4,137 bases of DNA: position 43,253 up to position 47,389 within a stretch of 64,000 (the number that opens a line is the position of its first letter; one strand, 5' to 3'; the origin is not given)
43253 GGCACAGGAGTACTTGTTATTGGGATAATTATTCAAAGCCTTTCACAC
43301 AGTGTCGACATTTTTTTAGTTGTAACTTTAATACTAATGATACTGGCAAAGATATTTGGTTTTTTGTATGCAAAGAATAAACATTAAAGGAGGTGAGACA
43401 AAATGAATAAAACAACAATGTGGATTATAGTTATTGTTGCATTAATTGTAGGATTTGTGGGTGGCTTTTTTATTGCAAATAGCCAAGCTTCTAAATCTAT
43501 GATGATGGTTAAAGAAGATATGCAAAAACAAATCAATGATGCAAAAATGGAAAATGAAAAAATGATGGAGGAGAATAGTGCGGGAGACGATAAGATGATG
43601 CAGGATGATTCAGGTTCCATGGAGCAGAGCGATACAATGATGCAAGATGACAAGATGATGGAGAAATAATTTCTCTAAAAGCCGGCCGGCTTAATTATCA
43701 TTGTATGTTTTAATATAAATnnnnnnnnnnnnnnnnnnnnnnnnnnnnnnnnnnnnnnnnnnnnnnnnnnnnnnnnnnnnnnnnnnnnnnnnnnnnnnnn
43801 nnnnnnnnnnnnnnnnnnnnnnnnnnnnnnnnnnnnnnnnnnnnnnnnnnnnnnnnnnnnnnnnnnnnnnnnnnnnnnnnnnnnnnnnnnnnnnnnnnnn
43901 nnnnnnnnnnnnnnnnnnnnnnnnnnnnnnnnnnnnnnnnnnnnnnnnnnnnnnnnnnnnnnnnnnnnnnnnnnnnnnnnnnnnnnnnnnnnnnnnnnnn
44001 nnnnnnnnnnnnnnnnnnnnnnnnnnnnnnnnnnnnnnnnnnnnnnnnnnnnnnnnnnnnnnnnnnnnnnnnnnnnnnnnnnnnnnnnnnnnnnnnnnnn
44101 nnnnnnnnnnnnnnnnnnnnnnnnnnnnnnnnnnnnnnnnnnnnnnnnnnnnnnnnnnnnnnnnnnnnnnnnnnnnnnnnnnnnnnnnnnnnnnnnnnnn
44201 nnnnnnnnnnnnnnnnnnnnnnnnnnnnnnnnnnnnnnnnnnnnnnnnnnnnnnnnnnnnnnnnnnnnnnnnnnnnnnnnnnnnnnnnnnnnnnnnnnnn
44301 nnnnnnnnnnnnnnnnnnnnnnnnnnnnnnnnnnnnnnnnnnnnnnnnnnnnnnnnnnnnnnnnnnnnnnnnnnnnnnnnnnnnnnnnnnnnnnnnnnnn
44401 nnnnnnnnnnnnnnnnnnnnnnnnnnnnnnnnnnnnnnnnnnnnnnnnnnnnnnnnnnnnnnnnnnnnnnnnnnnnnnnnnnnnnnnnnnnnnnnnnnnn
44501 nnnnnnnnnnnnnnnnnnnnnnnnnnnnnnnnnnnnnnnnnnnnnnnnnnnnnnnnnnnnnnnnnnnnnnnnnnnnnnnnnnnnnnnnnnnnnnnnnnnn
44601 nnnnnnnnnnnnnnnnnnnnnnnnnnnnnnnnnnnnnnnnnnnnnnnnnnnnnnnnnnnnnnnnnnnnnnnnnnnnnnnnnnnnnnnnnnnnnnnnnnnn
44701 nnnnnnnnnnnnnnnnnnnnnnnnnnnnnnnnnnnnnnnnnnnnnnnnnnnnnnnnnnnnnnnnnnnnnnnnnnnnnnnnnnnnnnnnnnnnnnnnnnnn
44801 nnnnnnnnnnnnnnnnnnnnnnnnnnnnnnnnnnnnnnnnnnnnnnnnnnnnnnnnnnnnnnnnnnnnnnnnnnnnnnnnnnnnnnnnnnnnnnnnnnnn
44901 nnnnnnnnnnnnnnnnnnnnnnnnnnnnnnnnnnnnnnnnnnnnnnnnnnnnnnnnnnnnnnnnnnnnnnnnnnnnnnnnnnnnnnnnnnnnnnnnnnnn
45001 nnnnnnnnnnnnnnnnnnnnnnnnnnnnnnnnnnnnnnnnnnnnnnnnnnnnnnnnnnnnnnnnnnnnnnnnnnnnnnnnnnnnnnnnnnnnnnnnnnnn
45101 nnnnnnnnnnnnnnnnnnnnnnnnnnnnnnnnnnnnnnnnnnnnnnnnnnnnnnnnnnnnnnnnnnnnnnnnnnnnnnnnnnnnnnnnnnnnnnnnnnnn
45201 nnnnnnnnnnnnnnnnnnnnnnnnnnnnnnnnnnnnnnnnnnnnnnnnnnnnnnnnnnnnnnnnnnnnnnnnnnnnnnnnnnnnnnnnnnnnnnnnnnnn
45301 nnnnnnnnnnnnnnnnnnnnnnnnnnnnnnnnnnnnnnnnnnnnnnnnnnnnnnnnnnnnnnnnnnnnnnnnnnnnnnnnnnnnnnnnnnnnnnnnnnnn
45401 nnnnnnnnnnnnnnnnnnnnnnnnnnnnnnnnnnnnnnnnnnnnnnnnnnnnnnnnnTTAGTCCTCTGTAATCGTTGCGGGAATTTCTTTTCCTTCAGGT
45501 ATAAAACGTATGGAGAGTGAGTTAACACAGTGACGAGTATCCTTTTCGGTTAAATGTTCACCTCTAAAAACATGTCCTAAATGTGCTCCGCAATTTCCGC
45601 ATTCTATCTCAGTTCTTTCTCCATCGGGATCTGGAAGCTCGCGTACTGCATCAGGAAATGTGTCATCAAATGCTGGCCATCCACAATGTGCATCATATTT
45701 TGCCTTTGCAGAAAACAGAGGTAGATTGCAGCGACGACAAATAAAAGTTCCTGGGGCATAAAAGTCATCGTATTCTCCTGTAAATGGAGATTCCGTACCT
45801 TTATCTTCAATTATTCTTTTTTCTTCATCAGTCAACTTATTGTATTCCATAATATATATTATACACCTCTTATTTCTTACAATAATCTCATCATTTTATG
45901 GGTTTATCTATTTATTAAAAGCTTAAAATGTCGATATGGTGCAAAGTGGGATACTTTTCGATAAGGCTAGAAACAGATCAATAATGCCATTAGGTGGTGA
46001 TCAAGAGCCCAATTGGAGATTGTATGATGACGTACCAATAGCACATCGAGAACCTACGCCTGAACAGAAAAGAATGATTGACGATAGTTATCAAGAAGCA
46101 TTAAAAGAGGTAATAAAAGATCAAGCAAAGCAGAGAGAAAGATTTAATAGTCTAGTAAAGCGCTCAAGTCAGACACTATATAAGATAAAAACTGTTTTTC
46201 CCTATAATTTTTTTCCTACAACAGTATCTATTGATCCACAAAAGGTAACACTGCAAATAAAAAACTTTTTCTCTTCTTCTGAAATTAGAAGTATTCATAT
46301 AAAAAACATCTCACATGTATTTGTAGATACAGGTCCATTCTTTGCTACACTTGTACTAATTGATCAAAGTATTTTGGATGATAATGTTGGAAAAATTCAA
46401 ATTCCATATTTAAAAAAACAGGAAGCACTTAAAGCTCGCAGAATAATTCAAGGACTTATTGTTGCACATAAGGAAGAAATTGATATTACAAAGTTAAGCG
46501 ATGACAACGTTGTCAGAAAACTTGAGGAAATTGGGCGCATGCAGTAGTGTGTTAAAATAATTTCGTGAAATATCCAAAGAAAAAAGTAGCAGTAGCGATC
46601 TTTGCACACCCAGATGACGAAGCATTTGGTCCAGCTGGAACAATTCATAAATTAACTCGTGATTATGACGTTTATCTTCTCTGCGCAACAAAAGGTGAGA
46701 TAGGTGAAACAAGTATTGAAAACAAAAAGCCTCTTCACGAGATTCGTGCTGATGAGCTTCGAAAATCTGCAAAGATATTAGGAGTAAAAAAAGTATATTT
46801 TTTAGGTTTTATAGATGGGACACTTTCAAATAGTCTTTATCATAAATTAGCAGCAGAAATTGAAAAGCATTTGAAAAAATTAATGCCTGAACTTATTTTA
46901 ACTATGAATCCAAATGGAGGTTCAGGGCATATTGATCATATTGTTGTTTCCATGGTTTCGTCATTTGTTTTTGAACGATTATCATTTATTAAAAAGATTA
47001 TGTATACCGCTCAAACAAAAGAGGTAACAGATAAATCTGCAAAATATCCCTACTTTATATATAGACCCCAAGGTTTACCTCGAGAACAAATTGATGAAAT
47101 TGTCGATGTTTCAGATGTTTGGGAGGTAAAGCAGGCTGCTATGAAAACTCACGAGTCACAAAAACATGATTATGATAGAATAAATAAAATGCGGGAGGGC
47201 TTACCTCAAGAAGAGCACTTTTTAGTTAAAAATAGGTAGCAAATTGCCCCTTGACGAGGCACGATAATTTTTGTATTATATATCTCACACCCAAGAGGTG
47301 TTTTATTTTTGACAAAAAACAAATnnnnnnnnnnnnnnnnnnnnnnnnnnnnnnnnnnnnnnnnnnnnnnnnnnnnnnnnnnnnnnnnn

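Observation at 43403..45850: Methionine-rich extracytoplasmic peptide, DipZ-like CcdA-thioredoxin fusion and convergent MsrB: candidate oxidant-sink/Met-repair module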

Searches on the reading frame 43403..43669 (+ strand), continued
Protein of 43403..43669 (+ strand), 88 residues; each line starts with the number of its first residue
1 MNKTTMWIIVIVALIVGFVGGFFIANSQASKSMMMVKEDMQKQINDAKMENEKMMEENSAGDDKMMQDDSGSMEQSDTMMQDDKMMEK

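Call 75: predict_structure(alignment_id=A4)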
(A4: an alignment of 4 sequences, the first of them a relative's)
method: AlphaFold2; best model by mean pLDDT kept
length: 165 residues; sequences in the alignment: 4
mean_pLDDT: 40.4   pTM: 0.20
mean pLDDT of the five models: 40.4, 39.1, 37.4, 37.0, 35.0
residues with pLDDT >= 90: 0; 70-90: 12; 50-70: 24; < 50: 129
segments of 3 or more residues with pLDDT < 50: 33-35, 38-40, 48-165
pLDDT, mean of each block of 10 residues (from residue 1): 65 75 59 49 48 36 28 28 30 31 29 33 38 36 32 34 30
secondary structure, 60 per line:
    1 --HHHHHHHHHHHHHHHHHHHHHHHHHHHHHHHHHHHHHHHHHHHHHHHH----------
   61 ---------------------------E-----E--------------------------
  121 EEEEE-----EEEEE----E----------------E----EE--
elements in order: H3-50 E121-125 E131-135

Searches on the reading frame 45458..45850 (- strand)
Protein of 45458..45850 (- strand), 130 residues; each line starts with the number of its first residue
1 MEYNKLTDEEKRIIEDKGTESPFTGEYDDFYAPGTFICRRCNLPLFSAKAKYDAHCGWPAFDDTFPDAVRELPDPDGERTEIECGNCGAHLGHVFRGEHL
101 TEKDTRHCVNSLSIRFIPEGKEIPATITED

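Call 3: search_protein_families(library=pfam, proteins=[window:45458-45850:-], max_evalue=0.01)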
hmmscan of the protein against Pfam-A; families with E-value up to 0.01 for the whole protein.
window:45458-45850:- (130 aa): 2 families
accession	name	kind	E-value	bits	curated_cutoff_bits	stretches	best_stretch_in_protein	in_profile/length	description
PF01641.26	SelR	-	8.6e-40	135.8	24.9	1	6-118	1-116/116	SelR domain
PF01907.25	Ribosomal_L37e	-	0.0052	17.3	27.6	0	37-60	17-40/53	Ribosomal protein L37e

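Call 5: search_protein_families(library=ncbifam, proteins=[window:45458-45850:-], max_evalue=0.01)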
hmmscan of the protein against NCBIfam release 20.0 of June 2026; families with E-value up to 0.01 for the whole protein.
window:45458-45850:- (130 aa): 5 families
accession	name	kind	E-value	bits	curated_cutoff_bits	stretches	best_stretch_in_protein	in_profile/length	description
NF004036.0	PRK05508.1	equivalog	6.3e-56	187.4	179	1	1-119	1-119/121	methionine-R-sulfoxide reductase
NF004042.0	PRK05550.1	equivalog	7.3e-52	176.3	330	1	2-122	7-127/293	bifunctional methionine sulfoxide reductase B/A protein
TIGR00357.1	TIGR00357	equivalog_domain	1.7e-30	105.8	113.05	1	4-120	9-127/134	peptide-methionine (R)-S-oxide reductase MsrB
NF010625.0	PRK14018.1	equivalog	4.3e-21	75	522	1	4-120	387-506/521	bifunctional peptide-methionine (S)-S-oxide reductase MsrA/peptide-methionine (R)-S-oxide reductase MsrB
NF003214.0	PRK04179.1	equivalog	0.0091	15.9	71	0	37-59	19-41/62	50S ribosomal protein L37e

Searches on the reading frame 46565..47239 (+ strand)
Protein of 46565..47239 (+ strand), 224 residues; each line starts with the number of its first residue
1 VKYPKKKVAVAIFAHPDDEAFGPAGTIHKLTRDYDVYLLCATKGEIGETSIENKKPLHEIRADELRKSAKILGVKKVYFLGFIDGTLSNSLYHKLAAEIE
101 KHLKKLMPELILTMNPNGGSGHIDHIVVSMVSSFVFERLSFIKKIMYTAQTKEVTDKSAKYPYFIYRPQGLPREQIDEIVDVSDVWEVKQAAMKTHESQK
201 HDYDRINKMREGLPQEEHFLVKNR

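Call 3: search_protein_families(library=pfam, proteins=[window:46565-47239:+], max_evalue=0.01)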
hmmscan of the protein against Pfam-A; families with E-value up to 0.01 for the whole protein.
window:46565-47239:+ (224 aa): 1 family
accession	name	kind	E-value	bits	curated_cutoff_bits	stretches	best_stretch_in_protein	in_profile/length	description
PF02585.22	PIG-L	-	2.5e-28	99.6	28.2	1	11-129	2-122/129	GlcNAc-PI de-N-acetylase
